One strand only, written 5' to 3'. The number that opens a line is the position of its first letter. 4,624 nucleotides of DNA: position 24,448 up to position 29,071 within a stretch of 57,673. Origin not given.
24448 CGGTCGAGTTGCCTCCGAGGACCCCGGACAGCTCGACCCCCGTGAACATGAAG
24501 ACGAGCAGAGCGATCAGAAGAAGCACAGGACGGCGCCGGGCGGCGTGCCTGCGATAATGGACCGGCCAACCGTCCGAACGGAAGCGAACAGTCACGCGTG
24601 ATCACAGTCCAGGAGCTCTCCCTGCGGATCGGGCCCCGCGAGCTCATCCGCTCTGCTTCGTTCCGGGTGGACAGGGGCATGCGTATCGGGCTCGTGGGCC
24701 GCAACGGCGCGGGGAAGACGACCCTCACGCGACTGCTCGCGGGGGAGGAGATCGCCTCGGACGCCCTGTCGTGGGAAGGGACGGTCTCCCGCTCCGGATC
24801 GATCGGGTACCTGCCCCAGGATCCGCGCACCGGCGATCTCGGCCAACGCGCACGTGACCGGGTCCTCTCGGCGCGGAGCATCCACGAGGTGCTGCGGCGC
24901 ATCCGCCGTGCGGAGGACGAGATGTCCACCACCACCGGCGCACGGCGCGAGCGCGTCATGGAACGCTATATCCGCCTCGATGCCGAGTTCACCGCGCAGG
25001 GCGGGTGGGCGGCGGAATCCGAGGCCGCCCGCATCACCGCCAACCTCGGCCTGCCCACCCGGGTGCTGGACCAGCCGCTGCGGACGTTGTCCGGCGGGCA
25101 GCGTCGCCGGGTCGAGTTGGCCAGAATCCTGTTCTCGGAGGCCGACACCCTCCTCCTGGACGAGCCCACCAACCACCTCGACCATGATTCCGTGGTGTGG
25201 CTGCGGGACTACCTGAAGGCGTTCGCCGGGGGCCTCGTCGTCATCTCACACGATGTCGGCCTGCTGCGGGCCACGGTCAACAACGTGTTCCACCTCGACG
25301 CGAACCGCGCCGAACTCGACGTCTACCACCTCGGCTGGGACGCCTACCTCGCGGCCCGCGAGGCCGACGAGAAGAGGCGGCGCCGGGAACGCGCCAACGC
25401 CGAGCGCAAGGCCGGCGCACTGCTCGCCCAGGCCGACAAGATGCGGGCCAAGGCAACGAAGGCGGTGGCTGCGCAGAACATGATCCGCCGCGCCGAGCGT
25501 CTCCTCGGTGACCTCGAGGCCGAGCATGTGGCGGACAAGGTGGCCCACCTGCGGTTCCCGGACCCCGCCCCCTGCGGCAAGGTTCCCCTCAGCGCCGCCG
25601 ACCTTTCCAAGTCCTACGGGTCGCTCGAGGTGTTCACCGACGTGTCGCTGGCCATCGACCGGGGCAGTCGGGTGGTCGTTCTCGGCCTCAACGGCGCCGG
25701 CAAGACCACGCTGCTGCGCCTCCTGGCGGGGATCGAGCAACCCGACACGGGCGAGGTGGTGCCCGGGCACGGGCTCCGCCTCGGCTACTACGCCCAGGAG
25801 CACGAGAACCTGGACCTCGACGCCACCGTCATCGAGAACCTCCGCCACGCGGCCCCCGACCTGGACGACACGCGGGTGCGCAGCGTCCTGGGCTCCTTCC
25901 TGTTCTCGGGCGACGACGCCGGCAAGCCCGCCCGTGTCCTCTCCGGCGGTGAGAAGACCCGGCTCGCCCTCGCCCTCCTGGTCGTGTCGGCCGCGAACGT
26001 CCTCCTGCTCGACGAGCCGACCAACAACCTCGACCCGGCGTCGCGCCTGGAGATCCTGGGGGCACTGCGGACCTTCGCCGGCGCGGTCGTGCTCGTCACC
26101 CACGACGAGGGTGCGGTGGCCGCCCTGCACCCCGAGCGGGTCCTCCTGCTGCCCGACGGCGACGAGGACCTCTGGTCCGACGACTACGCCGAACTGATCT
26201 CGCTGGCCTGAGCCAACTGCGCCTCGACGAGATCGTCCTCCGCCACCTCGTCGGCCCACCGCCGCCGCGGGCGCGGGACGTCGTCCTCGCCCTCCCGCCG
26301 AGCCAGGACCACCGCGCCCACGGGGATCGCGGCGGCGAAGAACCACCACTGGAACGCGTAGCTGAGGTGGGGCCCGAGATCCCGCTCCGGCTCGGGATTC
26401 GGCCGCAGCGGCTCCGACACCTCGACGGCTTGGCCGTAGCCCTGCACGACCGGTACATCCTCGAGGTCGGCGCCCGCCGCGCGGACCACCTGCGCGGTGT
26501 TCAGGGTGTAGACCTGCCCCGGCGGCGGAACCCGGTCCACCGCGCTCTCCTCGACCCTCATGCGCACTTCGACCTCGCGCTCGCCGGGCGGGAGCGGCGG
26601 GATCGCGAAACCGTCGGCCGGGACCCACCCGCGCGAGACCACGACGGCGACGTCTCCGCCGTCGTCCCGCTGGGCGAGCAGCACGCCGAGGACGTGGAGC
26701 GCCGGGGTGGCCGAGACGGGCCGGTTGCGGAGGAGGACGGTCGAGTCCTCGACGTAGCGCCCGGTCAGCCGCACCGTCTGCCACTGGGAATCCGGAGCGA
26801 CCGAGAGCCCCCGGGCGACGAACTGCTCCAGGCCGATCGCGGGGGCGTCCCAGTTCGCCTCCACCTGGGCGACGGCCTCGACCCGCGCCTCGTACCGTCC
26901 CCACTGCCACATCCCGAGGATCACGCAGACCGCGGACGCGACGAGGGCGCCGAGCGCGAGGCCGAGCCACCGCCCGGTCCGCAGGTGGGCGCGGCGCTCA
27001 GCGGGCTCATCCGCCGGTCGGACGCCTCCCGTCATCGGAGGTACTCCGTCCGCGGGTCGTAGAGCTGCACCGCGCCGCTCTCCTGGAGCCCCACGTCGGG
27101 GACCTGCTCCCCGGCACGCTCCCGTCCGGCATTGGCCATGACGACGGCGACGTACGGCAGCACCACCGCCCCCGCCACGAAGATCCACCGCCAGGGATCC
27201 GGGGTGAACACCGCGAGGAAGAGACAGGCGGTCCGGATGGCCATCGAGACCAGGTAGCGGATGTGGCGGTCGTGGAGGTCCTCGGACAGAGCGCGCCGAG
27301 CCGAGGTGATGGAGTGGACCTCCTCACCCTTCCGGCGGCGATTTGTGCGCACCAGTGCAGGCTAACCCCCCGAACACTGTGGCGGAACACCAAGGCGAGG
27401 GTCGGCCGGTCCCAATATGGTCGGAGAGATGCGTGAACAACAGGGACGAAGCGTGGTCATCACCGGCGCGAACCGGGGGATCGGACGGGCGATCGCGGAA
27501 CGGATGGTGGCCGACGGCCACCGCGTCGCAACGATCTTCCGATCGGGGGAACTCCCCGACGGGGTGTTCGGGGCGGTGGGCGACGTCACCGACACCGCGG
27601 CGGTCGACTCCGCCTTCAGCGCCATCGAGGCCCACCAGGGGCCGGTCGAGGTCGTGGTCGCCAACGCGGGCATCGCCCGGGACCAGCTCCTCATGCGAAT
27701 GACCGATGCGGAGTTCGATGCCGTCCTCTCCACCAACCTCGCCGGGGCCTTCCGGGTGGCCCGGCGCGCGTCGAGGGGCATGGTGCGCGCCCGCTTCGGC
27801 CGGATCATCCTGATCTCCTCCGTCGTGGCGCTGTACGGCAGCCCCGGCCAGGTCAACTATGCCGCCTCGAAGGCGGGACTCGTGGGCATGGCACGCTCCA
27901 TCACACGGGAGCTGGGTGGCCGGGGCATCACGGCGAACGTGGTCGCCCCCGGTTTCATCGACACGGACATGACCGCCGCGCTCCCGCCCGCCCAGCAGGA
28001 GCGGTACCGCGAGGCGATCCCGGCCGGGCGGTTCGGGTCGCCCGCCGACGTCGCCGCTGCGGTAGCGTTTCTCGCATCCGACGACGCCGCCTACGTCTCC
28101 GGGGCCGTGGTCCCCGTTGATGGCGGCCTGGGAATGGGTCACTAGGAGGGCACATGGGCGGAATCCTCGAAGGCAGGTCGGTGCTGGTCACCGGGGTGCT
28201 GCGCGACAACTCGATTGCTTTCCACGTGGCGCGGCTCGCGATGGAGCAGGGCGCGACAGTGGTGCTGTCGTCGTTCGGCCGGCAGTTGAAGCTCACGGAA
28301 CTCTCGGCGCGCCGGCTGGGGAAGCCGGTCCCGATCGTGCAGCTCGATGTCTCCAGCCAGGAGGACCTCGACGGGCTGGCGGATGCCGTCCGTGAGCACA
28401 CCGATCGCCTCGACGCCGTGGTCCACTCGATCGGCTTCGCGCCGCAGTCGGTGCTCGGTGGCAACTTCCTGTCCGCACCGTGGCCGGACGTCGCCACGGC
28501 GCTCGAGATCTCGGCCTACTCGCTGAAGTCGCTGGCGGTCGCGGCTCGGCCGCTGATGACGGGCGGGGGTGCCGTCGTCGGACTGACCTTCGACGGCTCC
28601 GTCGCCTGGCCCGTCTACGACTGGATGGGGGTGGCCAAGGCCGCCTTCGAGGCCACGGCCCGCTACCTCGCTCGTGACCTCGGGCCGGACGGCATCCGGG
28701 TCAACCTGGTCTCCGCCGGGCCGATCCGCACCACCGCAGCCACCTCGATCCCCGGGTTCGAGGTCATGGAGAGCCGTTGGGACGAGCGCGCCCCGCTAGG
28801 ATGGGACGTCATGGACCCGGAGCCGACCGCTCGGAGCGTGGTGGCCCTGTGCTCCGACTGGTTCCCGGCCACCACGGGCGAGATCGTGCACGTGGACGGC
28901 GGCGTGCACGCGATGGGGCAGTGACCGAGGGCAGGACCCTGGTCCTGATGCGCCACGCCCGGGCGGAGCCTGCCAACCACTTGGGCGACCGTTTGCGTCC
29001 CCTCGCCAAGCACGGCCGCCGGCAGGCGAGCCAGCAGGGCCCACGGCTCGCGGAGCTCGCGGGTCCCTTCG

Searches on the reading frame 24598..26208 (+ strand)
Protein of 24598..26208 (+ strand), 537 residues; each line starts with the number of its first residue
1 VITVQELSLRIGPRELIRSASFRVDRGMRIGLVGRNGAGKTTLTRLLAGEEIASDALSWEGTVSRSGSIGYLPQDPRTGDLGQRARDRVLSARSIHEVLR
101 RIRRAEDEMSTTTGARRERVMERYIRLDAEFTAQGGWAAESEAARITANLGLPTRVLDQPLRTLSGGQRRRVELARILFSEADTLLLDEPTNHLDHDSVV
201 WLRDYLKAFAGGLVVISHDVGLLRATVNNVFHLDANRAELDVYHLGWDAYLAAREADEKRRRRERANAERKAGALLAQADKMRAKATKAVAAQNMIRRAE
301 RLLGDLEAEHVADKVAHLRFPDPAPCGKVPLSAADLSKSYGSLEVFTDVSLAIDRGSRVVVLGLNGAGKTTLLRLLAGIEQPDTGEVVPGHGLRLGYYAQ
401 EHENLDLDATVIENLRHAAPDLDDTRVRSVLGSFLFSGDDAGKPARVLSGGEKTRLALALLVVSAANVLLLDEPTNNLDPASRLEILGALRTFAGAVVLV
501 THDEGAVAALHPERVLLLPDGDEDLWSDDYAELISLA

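Call 54: search_protein_families(library=pfam, proteins=[window:24598-26208:+], max_evalue=0.0001)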
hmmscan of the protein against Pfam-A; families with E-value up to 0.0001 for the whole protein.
window:24598-26208:+ (537 aa): 7 families
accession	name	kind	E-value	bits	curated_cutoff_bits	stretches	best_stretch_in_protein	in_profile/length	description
PF00005.33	ABC_tran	-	3.3e-50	170.7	25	2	347-476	2-137/137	ABC transporter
PF13304.12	AAA_21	-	9.3e-20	72.3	27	1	422-504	212-300/304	AAA domain, putative AbiEii toxin, Type IV TA system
PF12848.13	ABC_tran_Xtn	-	1.6e-09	38.1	25.9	1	235-309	3-76/85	ABC transporter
PF02463.25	SMC_N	-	3.8e-09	36.7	40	0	447-506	136-201/220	RecF/RecN/SMC N terminal domain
PF00025.27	Arf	-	9.5e-07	28.9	22.3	0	354-378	12-36/174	ADP-ribosylation factor family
PF13555.12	AAA_29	-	4.2e-05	23.6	27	0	346-373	12-39/61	P-loop containing region of AAA domain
PF13166.12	AAA_13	-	5.7e-05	22.4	36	0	34-51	23-40/713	AAA domain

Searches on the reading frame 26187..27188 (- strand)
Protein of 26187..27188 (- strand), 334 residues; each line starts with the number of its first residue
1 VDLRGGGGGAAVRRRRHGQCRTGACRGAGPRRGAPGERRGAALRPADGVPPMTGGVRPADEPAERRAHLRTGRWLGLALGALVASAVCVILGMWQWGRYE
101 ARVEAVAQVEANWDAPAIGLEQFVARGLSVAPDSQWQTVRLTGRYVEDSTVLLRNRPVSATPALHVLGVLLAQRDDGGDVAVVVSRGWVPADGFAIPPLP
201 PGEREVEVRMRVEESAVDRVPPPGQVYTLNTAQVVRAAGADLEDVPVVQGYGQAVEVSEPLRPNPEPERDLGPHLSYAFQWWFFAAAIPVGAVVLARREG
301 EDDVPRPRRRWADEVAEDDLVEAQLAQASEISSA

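Call 54: search_protein_families(library=pfam, proteins=[window:26187-27188:-], max_evalue=0.0001)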
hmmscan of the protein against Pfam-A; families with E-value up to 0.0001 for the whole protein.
window:26187-27188:- (334 aa): 1 family
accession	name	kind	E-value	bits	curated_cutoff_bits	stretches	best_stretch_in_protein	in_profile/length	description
PF02104.20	SURF1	-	5.3e-33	115.5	23.4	1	83-286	2-205/205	SURF1 family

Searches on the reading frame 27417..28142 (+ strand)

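Call 49: search_protein_families(library=pfam, proteins=[window:27417-28142:+], max_evalue=0.0001)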
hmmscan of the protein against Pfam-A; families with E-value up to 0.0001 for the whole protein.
window:27417-28142:+ (242 aa): 5 families
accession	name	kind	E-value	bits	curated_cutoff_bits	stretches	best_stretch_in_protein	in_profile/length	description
PF13561.12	adh_short_C2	-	2.9e-54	184.6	27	1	17-238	1-235/236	Enoyl-(Acyl carrier protein) reductase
PF00106.31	adh_short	-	1.1e-46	159.2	26.6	1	13-191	3-192/195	short chain dehydrogenase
PF08659.16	KR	-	9.7e-20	71.7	22.6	1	55-163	60-164/180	KR domain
PF13460.12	NAD_binding_10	-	2.5e-06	27.9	27.2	1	17-220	1-181/184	NAD(P)H-binding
PF01370.27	Epimerase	-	1.8e-05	24.7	20.9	1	13-145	1-124/240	NAD dependent epimerase/dehydratase family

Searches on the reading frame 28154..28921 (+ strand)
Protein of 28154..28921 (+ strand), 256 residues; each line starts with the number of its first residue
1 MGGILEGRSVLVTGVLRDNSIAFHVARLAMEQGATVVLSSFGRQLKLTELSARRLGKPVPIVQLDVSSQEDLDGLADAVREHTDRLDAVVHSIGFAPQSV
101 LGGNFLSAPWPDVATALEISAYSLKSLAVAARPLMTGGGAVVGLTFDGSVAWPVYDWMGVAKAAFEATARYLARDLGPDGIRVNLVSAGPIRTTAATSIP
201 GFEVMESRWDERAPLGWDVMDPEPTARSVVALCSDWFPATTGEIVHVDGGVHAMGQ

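Call 49: search_protein_families(library=pfam, proteins=[window:28154-28921:+], max_evalue=0.0001)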
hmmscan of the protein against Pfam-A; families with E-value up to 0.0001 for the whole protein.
window:28154-28921:+ (256 aa): 2 families
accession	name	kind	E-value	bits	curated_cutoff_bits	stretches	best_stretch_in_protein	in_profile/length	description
PF13561.12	adh_short_C2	-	2.2e-72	243.9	27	1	14-252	1-236/236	Enoyl-(Acyl carrier protein) reductase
PF00106.31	adh_short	-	6.2e-16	58.9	26.6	1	10-198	3-189/195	short chain dehydrogenase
